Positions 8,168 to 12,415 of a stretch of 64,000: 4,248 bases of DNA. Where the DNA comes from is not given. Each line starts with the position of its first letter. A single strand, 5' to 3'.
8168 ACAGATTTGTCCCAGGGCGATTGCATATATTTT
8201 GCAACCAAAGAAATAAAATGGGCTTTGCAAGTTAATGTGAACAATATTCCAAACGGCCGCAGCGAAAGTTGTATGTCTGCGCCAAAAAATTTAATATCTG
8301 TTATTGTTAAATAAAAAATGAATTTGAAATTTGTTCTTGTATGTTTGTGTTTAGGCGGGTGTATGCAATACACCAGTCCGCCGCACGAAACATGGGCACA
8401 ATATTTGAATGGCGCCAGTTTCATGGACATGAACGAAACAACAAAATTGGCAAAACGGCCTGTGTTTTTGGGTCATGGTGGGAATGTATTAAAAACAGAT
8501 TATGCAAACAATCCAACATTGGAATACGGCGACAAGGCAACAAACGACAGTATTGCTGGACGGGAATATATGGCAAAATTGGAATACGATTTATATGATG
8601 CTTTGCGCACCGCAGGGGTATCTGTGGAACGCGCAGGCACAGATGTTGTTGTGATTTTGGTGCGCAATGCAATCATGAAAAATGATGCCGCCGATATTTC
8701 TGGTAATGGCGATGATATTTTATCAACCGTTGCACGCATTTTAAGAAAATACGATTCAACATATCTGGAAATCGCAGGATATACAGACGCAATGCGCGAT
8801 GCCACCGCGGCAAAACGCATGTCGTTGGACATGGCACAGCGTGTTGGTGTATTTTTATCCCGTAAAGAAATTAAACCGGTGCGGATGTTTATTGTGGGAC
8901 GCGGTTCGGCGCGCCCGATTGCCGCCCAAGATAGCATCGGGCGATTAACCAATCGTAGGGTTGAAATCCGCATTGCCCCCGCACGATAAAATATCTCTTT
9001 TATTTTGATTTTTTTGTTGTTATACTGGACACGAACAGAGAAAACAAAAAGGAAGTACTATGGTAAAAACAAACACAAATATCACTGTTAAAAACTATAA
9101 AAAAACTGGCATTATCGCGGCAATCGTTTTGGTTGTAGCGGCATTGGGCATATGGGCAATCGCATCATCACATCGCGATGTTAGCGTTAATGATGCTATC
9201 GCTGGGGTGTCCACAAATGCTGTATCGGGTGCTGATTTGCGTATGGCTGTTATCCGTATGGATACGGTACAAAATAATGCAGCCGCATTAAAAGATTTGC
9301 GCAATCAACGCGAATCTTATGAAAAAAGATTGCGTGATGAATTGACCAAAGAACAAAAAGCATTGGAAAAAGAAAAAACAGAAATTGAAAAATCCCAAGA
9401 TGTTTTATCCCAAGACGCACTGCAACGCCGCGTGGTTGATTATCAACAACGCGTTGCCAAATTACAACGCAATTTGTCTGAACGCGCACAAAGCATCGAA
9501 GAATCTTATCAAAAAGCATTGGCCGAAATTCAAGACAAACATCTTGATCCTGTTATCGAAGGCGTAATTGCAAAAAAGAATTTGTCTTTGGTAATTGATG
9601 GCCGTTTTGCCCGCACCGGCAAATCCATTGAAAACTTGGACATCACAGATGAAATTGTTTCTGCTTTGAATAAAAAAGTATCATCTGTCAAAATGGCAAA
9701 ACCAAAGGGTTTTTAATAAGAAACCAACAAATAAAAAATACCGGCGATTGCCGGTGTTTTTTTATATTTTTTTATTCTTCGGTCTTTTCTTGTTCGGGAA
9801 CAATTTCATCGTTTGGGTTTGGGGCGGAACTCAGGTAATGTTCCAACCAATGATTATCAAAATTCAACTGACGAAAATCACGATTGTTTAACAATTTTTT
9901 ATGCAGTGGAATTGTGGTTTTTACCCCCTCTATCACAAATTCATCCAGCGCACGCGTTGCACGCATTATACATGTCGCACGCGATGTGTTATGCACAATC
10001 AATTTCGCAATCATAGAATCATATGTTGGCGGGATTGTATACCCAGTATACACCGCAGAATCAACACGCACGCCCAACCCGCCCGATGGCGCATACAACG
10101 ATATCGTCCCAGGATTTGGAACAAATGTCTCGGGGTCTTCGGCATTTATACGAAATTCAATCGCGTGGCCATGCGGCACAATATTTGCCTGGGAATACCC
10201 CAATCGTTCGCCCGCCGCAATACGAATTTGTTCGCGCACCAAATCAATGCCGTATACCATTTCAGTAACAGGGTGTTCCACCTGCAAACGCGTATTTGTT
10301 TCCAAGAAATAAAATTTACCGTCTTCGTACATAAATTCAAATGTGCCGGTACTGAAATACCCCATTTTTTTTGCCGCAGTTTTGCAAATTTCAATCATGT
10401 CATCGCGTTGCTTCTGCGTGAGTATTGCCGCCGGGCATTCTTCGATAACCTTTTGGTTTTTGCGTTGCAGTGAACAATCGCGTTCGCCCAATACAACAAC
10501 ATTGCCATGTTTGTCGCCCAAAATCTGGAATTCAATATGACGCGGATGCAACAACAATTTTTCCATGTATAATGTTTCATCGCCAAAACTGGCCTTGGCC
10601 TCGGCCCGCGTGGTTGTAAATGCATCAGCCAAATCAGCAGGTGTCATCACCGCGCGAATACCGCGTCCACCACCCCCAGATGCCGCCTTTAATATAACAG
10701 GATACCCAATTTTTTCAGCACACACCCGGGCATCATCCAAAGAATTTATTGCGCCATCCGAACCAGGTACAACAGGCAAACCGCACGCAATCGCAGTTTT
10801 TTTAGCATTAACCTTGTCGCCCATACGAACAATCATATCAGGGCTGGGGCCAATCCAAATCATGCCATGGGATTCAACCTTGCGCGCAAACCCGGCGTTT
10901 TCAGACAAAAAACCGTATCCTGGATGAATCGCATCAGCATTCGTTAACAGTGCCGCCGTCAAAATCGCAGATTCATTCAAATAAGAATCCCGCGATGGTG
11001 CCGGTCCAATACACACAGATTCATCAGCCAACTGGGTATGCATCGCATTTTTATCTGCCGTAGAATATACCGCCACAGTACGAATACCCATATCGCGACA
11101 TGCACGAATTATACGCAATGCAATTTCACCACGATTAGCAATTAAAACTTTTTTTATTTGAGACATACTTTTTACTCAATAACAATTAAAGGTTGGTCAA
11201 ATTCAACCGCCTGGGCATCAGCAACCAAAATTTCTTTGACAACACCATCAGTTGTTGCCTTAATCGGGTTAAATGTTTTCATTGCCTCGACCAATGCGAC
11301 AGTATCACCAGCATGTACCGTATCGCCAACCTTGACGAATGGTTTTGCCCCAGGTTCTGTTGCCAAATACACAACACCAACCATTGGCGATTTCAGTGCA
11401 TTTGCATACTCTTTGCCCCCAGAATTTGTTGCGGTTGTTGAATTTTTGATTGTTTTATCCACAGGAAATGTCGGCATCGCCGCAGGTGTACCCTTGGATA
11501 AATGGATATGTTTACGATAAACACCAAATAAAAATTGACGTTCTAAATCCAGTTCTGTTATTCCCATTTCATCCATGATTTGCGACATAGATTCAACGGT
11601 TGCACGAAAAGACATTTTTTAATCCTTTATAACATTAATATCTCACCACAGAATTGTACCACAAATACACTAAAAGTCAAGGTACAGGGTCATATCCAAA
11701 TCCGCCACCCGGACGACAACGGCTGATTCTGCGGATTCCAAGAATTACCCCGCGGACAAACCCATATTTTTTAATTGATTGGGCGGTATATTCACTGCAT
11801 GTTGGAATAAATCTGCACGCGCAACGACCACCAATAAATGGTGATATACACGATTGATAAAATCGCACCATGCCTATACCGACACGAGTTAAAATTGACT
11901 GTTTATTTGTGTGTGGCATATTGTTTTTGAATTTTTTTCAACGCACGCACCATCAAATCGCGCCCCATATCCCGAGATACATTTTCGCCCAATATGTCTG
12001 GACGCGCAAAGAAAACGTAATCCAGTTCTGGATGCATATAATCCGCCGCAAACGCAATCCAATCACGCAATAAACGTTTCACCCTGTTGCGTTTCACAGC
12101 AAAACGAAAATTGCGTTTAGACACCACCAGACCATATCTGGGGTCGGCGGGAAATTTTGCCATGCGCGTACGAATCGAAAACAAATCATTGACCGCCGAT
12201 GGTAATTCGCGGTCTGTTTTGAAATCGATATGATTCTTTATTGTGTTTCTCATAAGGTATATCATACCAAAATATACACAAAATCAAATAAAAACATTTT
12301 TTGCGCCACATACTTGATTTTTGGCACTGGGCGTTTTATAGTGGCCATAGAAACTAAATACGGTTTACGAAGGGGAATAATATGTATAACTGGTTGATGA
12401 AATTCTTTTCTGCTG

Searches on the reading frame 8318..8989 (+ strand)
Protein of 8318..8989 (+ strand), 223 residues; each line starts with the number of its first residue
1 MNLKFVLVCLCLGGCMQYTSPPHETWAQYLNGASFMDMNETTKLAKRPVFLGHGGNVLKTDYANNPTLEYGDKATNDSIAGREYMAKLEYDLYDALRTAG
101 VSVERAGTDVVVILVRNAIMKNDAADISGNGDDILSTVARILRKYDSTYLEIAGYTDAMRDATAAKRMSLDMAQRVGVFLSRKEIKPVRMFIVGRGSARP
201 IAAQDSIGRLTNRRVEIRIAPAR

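Call 3: search_protein_families(library=pfam, proteins=[window:8318-8989:+], max_evalue=1)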
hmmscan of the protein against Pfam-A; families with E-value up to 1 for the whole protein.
window:8318-8989:+ (223 aa): 2 families
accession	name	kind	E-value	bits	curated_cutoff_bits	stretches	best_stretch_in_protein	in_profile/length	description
PF00691.25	OmpA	-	1.1e-09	38.9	27.2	1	123-208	5-92/98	OmpA family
PF09196.16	DUF1953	-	0.022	15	25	0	131-171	17-55/63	Domain of unknown function (DUF1953)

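Call 4: search_protein_families(library=ncbifam, proteins=[window:8318-8989:+], max_evalue=1)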
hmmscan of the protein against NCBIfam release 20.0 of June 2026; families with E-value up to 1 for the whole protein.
window:8318-8989:+ (223 aa): 27 families (the best 25 are shown)
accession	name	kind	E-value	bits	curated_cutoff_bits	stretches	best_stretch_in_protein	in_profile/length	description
NF053611.1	YiaD_Gzip_OmpA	equivalog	9.4e-26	90.8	175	1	83-219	69-206/206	YiaD family glycine zipper/OmpA-like lipoprotein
NF007804.1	PRK10510.1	equivalog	1e-19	70.8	307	1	84-221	80-218/219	OmpA family lipoprotein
TIGR03350.1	type_VI_ompA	equivalog_domain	5.2e-13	49.1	139.8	1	92-219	6-137/137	type VI secretion system protein TssL, long form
NF053585.1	OMP_LP_YfiB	equivalog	3.1e-12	46.7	128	1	113-220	53-161/163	outer membrane lipoprotein YfiB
NF053612.1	anchor_PA1041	equivalog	5.6e-12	46.1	250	1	108-219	122-235/236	PA1041 family peptidoglycan-binding anchor lipoprotein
NF006541.1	PRK09038.1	equivalog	7.7e-12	45.4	283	1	83-220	108-249/253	flagellar motor protein MotD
NF006508.0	PRK08944.1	subfamily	9.5e-12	44.8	259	1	80-220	143-288/304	MotB family protein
NF005444.0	PRK07033.1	equivalog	3.9e-10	39.3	520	1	83-219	281-421/438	DotU family type VI secretion system protein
NF038223.1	IcmN_DotK_IVB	equivalog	1e-09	38.3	250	1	92-218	31-158/164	type IVB secretion system protein IcmN/DotK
NF053613.1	OMP_toxin_LptF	equivalog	5.5e-09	36.1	400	1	116-220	141-246/256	lipotoxin F family OmpA-related lipoprotein LptF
NF045787.1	OmpABordt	equivalog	7.7e-09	35.5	200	1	111-220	80-190/194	outer membrane protein OmpA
NF006285.1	PRK08457.1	equivalog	4.6e-08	33.1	250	1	73-219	79-230/253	flagellar motor protein MotB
NF005999.0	PRK08126.1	subfamily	6.8e-08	31.7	571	1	87-220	294-431/432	hypothetical protein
NF005382.1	PRK06925.1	equivalog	1.1e-06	29.1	264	1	87-219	86-223/225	flagellar motor protein MotS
NF038224.1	OmpA_like_CmpA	equivalog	9.6e-06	25.3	300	1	135-219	129-214/233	C-OmpA-like family protein CmpA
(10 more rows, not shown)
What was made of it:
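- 8318..8989 (+): OmpA-domain lipoprotein, 223 aa, starting 3 nt after the pilin stop. It may anchor the machinery to peptidoglycan, or it may simply be a neighbour. OmpA PF00691, E 1e-9; YiaD-like (calls 3, 4).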

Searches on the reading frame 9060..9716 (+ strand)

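Call 17: search_protein_families(library=pfam, proteins=[window:9060-9716:+], max_evalue=0.001)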
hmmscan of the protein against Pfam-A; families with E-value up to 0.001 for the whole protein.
window:9060-9716:+ (218 aa): 1 family
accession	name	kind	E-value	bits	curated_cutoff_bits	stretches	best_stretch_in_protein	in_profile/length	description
PF03938.19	OmpH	-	2.6e-16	60.5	32.4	1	62-203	2-141/141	Outer membrane protein (OmpH-like)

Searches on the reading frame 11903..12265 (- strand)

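Call 17: search_protein_families(library=pfam, proteins=[window:11903-12265:-], max_evalue=0.001)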
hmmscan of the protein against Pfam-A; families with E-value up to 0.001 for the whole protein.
window:11903-12265:- (120 aa): 1 family
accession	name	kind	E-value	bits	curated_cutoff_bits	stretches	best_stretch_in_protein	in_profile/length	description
PF00825.24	Ribonuclease_P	-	4.2e-15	56.2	22.3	1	29-111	28-107/109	Ribonuclease P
